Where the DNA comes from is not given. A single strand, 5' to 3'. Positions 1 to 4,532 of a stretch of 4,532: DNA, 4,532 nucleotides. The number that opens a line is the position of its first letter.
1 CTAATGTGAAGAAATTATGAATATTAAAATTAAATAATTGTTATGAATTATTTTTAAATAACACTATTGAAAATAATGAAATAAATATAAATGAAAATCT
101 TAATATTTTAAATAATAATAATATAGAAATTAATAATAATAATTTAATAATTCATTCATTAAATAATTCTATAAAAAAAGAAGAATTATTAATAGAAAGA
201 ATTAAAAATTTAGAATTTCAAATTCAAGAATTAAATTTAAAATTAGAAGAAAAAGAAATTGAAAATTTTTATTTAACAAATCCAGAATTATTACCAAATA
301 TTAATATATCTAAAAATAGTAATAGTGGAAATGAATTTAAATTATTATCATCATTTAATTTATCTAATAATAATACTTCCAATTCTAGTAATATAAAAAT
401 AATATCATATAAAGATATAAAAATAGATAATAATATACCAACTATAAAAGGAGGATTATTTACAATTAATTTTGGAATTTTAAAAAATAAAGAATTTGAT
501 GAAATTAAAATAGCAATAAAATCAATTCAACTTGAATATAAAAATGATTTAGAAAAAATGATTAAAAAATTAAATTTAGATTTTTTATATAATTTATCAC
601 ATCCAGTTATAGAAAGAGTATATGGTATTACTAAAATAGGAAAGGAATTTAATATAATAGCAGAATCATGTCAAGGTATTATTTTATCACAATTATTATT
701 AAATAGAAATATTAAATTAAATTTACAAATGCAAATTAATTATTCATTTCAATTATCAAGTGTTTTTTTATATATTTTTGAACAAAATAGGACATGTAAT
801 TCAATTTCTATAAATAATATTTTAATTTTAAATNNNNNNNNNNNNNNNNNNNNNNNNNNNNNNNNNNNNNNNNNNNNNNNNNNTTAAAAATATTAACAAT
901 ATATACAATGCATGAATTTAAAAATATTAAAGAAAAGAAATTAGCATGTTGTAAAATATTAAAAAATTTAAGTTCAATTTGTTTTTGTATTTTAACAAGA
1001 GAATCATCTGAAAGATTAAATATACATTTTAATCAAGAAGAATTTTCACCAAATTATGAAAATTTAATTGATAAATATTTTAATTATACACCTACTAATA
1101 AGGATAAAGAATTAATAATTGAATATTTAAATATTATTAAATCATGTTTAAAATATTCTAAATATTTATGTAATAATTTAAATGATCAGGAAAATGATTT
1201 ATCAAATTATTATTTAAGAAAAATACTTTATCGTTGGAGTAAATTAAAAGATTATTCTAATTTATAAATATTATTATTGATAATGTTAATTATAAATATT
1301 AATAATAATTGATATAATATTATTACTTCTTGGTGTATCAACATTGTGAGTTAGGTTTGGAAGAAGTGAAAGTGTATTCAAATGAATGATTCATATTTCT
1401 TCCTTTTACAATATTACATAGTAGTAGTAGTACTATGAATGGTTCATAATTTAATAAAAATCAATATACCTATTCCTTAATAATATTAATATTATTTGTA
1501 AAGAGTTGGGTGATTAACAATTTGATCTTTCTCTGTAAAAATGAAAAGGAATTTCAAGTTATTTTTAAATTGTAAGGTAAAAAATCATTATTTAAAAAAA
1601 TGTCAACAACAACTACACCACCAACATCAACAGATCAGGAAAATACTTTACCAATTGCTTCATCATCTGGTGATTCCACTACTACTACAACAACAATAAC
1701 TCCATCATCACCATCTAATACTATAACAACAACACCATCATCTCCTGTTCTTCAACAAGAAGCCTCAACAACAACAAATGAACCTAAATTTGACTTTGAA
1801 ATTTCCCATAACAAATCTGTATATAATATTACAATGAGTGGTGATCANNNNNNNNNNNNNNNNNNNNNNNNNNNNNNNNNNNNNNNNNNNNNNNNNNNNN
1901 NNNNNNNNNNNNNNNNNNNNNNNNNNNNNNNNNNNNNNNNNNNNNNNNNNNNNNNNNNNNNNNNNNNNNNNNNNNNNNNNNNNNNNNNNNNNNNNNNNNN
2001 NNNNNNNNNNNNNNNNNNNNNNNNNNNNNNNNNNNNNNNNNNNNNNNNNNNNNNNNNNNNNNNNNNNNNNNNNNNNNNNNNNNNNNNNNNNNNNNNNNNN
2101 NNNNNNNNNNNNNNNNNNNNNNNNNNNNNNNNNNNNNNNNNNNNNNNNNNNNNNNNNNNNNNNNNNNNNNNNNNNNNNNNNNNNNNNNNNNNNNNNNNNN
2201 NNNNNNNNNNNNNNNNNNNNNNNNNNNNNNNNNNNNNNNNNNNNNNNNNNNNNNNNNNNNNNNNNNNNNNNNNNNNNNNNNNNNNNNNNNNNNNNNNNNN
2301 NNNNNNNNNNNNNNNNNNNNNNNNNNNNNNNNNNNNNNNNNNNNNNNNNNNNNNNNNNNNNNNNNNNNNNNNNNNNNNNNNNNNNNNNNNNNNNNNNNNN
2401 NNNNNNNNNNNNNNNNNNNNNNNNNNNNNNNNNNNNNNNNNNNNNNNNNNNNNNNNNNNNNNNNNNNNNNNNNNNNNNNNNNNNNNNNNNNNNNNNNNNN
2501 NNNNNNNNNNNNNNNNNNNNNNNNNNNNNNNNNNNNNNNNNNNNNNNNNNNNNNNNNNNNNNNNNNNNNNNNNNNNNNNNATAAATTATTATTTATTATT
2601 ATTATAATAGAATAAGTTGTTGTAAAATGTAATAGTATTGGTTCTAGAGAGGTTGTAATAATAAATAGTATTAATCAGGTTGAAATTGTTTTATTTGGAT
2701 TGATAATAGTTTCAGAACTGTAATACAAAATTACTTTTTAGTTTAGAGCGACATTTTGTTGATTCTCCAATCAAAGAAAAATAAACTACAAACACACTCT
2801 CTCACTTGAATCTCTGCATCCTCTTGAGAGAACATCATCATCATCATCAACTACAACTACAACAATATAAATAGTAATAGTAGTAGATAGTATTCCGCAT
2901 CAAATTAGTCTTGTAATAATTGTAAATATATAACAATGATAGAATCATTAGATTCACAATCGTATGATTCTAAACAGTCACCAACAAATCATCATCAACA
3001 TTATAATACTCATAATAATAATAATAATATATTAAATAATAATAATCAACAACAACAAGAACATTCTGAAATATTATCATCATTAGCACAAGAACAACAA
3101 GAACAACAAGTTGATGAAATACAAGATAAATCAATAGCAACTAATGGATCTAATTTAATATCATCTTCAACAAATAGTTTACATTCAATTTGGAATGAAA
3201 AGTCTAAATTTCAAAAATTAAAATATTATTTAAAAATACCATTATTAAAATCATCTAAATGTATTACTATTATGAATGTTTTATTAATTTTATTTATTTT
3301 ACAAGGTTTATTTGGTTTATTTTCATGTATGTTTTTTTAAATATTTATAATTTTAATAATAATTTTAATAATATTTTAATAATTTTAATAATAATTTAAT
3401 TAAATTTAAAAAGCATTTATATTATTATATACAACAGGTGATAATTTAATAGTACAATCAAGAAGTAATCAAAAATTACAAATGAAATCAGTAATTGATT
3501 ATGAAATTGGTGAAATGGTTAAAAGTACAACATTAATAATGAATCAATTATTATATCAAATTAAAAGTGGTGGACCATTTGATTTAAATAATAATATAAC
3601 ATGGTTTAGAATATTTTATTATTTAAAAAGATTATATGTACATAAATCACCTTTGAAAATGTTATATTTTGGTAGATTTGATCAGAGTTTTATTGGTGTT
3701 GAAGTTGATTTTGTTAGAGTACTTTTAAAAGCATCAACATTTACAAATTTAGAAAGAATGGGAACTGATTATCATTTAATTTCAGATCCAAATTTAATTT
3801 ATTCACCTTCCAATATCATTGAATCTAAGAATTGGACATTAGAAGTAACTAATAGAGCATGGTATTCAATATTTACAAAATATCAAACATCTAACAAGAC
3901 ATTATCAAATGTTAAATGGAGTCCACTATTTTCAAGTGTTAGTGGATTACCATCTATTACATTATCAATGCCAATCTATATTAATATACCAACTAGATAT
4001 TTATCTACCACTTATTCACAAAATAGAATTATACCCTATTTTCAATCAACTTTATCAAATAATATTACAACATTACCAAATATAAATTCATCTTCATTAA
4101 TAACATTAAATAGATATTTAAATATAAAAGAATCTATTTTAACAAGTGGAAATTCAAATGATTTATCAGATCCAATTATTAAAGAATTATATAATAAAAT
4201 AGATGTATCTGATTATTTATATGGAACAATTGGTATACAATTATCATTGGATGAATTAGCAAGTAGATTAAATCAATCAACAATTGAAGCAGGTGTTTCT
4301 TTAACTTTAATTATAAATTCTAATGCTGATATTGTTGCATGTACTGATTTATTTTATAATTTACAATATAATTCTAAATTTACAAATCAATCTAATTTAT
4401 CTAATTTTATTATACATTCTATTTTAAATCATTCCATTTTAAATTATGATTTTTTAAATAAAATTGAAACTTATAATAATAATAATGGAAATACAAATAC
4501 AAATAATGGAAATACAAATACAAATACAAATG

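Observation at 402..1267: Kinase-like domain with HRD replaced by CNS and a degenerate glycine loop: predicted pseudokinase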

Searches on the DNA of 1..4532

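Call 65: search_rna_families(source=window, threshold=gathering)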
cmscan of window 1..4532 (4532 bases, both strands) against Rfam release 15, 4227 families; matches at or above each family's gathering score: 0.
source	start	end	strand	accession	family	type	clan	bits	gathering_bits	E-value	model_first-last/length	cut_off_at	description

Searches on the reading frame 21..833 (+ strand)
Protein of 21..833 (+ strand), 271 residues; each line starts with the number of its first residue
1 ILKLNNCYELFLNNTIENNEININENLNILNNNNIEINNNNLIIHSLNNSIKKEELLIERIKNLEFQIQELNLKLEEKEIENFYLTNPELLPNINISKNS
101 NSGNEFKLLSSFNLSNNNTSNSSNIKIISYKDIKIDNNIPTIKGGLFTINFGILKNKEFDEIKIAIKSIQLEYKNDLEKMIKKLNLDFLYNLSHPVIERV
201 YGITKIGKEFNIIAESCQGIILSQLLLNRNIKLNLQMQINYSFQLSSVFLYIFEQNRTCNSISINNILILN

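Call 8: search_protein_families(library=pfam, max_evalue=10, proteins=[window:21-833:+])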
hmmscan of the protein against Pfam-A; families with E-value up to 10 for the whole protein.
seq(271 aa): 5 families
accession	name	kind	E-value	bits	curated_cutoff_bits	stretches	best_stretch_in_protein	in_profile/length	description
PF07714.23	PK_Tyr_Ser-Thr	-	2.3e-09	37.4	23.1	1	149-269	15-135/258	Protein tyrosine and serine/threonine kinase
PF00069.31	Pkinase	-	0.0046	16.8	31.7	1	161-269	24-131/263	Protein kinase domain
PF17255.8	EbsA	-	0.011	16.4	25.9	1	33-86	60-112/133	EbsA-like protein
PF04310.18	MukB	-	0.056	13.6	23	1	4-77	82-156/226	MukB N-terminal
PF09326.16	NADH_dhqG_C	-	0.26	12.4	25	1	78-88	30-40/51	NADH-ubiquinone oxidoreductase subunit G, C-terminal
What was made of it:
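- On Eukaryotic protein kinase superfamily (Pfam PF07714 / PF00069): PF00069 at 17 bits is below its cut-off (call 8).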

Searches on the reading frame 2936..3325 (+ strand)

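Call 51: search_protein_families(library=pfam, max_evalue=1, proteins=[window:2936-3325:+])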
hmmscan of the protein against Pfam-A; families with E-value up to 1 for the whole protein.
window:2936-3325:+ (130 aa): 2 families
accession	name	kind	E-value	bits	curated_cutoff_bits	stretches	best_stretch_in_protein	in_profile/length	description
PF03839.21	Sec62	-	0.052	13.8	27.8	1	17-121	11-113/191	Translocation protein Sec62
PF08282.18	Hydrolase_3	-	0.053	13.7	20.9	1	11-112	108-209/255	haloacid dehalogenase-like hydrolase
